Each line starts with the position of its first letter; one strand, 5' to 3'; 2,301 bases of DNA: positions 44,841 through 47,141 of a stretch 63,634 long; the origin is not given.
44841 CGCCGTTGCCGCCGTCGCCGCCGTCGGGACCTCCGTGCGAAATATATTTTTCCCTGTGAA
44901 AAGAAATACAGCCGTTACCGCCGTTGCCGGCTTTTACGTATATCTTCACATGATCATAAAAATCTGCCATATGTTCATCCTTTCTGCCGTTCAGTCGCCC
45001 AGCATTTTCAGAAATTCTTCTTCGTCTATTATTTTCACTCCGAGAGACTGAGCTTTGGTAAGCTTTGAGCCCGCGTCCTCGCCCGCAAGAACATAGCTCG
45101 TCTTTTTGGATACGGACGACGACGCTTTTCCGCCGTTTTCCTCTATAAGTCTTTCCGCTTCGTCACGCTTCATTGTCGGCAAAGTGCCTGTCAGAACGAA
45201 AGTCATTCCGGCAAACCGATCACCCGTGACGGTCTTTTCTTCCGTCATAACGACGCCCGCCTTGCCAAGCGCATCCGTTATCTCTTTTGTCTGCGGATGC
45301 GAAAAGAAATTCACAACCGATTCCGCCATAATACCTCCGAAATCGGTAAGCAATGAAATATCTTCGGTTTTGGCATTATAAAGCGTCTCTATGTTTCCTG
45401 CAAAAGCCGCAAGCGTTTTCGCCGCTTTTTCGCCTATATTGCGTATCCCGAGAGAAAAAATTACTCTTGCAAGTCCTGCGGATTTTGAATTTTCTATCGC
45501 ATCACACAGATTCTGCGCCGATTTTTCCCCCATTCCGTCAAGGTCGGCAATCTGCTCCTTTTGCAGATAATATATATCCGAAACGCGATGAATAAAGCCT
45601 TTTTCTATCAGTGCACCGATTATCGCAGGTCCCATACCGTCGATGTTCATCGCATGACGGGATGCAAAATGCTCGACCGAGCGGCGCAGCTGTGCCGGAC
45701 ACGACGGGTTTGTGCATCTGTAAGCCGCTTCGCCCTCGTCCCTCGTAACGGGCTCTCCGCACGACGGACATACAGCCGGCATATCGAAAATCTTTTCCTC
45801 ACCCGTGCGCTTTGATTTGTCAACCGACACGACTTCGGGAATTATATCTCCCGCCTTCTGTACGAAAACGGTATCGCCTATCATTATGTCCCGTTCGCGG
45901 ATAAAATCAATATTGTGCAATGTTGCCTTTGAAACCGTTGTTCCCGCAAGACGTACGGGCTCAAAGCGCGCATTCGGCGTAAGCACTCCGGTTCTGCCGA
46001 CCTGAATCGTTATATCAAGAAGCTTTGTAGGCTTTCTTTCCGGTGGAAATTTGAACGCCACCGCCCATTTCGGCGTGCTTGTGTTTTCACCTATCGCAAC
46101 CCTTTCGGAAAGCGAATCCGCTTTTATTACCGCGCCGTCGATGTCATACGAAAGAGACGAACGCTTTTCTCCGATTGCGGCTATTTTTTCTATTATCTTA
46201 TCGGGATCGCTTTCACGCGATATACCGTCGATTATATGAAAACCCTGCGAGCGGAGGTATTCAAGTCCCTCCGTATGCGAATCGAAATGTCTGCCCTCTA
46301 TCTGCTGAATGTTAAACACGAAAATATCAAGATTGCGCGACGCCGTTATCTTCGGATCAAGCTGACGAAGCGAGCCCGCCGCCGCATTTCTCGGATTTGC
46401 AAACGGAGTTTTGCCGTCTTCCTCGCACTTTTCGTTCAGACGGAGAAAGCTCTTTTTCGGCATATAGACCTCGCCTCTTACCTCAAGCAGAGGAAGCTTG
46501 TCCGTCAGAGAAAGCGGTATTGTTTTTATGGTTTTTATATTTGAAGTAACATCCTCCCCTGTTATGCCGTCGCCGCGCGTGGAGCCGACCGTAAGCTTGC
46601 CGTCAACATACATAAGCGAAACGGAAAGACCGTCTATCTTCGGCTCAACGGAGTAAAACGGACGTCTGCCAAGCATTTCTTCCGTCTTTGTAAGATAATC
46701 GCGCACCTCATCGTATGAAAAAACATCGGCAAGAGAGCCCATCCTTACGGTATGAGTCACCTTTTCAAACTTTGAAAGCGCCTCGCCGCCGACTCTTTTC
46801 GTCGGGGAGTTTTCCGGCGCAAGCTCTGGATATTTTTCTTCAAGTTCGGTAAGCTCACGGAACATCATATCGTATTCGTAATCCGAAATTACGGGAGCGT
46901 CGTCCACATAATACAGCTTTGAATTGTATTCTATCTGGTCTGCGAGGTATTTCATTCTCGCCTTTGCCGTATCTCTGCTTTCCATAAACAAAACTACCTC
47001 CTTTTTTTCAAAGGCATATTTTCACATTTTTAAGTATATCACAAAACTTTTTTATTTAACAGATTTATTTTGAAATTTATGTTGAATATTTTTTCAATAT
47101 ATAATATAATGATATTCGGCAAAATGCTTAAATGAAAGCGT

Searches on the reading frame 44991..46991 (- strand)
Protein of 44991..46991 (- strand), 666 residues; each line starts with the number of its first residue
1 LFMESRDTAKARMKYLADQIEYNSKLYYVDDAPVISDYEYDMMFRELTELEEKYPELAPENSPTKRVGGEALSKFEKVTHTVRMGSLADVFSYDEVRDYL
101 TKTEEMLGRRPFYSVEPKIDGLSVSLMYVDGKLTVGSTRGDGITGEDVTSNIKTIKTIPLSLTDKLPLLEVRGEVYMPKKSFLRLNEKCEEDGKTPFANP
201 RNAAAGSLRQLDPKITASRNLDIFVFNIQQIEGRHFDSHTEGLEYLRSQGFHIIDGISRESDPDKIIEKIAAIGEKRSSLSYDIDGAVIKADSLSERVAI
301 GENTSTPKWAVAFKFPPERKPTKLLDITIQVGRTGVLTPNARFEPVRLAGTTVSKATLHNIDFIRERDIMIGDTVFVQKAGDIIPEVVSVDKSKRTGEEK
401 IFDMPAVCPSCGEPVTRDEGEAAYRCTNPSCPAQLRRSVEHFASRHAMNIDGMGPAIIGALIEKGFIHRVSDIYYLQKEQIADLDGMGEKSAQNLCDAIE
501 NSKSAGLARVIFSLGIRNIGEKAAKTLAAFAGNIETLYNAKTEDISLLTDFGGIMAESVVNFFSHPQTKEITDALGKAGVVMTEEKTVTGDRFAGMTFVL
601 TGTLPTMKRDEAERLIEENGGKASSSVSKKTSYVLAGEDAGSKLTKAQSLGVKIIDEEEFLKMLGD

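Call 49: search_protein_families(library=pfam, proteins=[window:44991-46991:-], max_evalue=0.00001)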
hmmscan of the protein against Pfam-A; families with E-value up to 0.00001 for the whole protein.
window:44991-46991:- (666 aa): 9 families
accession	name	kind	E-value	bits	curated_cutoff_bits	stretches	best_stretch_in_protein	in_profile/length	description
PF01653.23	DNA_ligase_aden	-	3.7e-84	282.6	27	1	73-318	2-253/253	NAD-dependent DNA ligase adenylation domain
PF03120.22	DNA_ligase_OB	-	2.3e-35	120.8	32.9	1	322-398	2-78/79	NAD-dependent DNA ligase OB-fold domain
PF00533.33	BRCT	-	7.4e-18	65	21.3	1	591-663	4-77/78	BRCA1 C Terminus (BRCT) domain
PF12826.13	HHH_2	-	1.7e-16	60.6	27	1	509-571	1-63/64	Helix-hairpin-helix motif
PF14520.12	HHH_5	-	1.1e-13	51.8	27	1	448-500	5-56/57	Helix-hairpin-helix domain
PF03119.21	DNA_ligase_ZBD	-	1.5e-11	44.4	25.8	1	408-433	2-27/27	NAD-dependent DNA ligase C4 zinc finger domain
PF22745.1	Nlig-Ia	-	7.5e-10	39.8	27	1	12-60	5-53/92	DNA ligase-like, N-terminal NAD+-binding domain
PF16589.12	BRCT_2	-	4.7e-07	30.4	27.3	1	593-658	3-68/86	BRCT domain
PF12738.14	PTCB-BRCT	-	4.8e-07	30.1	22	1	605-655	9-59/63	twin BRCT domain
